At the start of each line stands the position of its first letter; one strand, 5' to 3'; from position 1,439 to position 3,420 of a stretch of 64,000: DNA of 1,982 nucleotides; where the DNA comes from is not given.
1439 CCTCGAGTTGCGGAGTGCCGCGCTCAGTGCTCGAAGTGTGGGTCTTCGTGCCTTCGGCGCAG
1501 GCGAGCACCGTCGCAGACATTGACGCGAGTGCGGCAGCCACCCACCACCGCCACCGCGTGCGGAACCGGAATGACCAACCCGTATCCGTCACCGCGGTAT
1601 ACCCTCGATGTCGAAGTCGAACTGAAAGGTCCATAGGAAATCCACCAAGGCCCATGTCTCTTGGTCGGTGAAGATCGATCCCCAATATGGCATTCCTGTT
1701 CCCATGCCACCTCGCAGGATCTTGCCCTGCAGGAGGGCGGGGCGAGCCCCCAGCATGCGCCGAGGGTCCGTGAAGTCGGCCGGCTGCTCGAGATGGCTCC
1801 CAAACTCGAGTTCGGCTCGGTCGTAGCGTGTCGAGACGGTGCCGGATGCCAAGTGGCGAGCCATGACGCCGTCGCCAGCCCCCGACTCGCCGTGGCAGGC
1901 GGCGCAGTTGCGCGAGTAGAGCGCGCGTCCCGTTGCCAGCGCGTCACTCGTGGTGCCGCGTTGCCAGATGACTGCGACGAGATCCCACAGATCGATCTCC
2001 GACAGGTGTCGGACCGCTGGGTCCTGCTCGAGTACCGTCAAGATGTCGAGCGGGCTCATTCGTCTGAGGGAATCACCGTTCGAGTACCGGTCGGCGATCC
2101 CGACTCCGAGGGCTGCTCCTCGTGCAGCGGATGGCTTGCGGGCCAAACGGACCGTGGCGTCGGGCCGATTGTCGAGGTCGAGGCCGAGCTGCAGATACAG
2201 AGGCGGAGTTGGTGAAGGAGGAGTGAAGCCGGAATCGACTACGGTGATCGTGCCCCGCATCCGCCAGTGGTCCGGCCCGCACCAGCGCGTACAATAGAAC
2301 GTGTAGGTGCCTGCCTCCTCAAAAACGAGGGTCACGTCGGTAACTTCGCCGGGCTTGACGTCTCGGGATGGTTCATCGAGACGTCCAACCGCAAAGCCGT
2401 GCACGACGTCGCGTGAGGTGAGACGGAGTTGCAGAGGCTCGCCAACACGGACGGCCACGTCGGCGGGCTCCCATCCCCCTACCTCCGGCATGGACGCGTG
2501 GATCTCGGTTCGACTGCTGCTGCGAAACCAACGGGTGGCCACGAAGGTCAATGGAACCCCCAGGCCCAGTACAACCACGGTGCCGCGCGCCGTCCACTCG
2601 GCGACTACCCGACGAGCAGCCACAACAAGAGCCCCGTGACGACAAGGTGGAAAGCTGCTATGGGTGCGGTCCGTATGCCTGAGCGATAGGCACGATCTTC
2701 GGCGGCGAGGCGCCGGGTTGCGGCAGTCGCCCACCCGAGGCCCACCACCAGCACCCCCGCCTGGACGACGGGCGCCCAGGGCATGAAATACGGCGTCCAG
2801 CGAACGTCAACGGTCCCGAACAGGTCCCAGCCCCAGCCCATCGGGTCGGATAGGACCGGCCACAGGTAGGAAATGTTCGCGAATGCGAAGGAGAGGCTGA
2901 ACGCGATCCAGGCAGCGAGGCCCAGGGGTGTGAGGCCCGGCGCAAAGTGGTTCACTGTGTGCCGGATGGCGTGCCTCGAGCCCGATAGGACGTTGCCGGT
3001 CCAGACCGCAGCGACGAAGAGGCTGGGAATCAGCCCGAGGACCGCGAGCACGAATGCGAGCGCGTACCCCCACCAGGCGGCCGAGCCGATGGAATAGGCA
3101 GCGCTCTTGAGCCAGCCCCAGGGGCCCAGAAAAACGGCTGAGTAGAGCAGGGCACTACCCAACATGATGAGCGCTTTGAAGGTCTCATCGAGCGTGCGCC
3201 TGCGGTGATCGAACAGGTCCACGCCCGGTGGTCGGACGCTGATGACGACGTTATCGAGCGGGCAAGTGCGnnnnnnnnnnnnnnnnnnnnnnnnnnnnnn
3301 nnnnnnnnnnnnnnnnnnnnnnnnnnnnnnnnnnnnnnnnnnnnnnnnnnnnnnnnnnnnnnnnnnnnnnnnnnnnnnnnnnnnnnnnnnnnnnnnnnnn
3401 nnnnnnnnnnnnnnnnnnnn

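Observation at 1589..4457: Two 'orphan' CuA-type cupredoxins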

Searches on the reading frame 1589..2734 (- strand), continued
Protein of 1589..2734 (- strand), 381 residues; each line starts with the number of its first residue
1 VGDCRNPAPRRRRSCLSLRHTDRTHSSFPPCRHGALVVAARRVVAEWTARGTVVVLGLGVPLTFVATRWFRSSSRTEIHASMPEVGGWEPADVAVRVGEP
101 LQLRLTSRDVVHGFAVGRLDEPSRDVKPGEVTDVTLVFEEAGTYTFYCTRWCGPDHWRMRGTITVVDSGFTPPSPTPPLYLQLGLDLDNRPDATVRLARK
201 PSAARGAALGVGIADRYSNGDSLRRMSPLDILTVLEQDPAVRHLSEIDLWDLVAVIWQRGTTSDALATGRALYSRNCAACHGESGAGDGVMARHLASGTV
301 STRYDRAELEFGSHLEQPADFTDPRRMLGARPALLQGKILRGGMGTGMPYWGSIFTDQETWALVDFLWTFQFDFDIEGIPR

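Call 42: search_protein_families(library=pfam, proteins=[L089:18304-18945:+, L088:11659-12042:+], max_evalue=0.001)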
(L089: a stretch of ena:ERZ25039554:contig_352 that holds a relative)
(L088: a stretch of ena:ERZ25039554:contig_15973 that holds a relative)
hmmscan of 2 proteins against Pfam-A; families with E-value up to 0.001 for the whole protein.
L089:18304-18945:+ (213 aa): 12 families
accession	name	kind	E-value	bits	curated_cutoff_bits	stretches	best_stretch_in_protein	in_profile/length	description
PF13649.12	Methyltransf_25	-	1.3e-22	80.7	27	1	50-145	2-97/97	Methyltransferase domain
PF13847.12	Methyltransf_31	-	1.7e-20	73.6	27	1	44-171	2-127/145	Methyltransferase domain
PF08241.18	Methyltransf_11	-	5.4e-20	72.3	21.2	1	50-147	1-93/95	Methyltransferase domain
PF01209.24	Ubie_methyltran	-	3.3e-16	59.8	20.1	1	31-158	33-160/233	ubiE/COQ5 methyltransferase family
PF08242.18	Methyltransf_12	-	1.5e-15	58.1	30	1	50-146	1-97/98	Methyltransferase domain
PF13489.12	Methyltransf_23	-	2.6e-09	37.5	27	1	41-151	18-118/164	Methyltransferase domain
PF05175.20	MTS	-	2.7e-09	37.3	23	1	46-151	32-140/170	Methyltransferase small domain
PF00891.24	Methyltransf_2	-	2.9e-07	30.5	22.3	1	31-165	48-180/210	O-methyltransferase domain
PF02353.26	CMAS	-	5e-07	29.7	27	1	36-153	53-168/273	Mycolic acid cyclopropane synthetase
PF07021.18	MetW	-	3.1e-05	24.1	21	1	43-124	11-87/193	Methionine biosynthesis protein MetW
PF03141.22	Methyltransf_29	-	3.9e-05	22.9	23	1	49-157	121-223/506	Putative S-adenosyl-L-methionine-dependent methyltransferase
PF20922.3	Anamorsin_N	-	0.00037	20.7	27.1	1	108-150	47-88/163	Anamorsin, N-terminal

L088:11659-12042:+ (127 aa): 0 families

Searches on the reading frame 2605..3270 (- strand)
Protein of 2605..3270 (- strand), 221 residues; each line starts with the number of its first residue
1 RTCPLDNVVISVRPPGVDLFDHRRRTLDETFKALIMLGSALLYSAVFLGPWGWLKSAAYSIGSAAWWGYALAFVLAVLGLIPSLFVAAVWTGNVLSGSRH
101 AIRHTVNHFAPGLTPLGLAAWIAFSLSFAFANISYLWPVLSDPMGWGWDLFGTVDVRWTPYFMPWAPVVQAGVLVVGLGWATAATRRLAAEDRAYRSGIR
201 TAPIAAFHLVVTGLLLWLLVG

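Call 68: search_protein_families(library=pfam, proteins=[window:2605-3270:-], max_evalue=10)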
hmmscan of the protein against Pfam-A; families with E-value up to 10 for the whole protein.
window:2605-3270:- (221 aa): 1 family
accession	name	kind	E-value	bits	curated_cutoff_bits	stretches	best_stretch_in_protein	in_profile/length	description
PF01509.24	TruB_N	-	0.35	11.7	27.3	1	171-200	20-49/149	TruB family pseudouridylate synthase (N terminal domain)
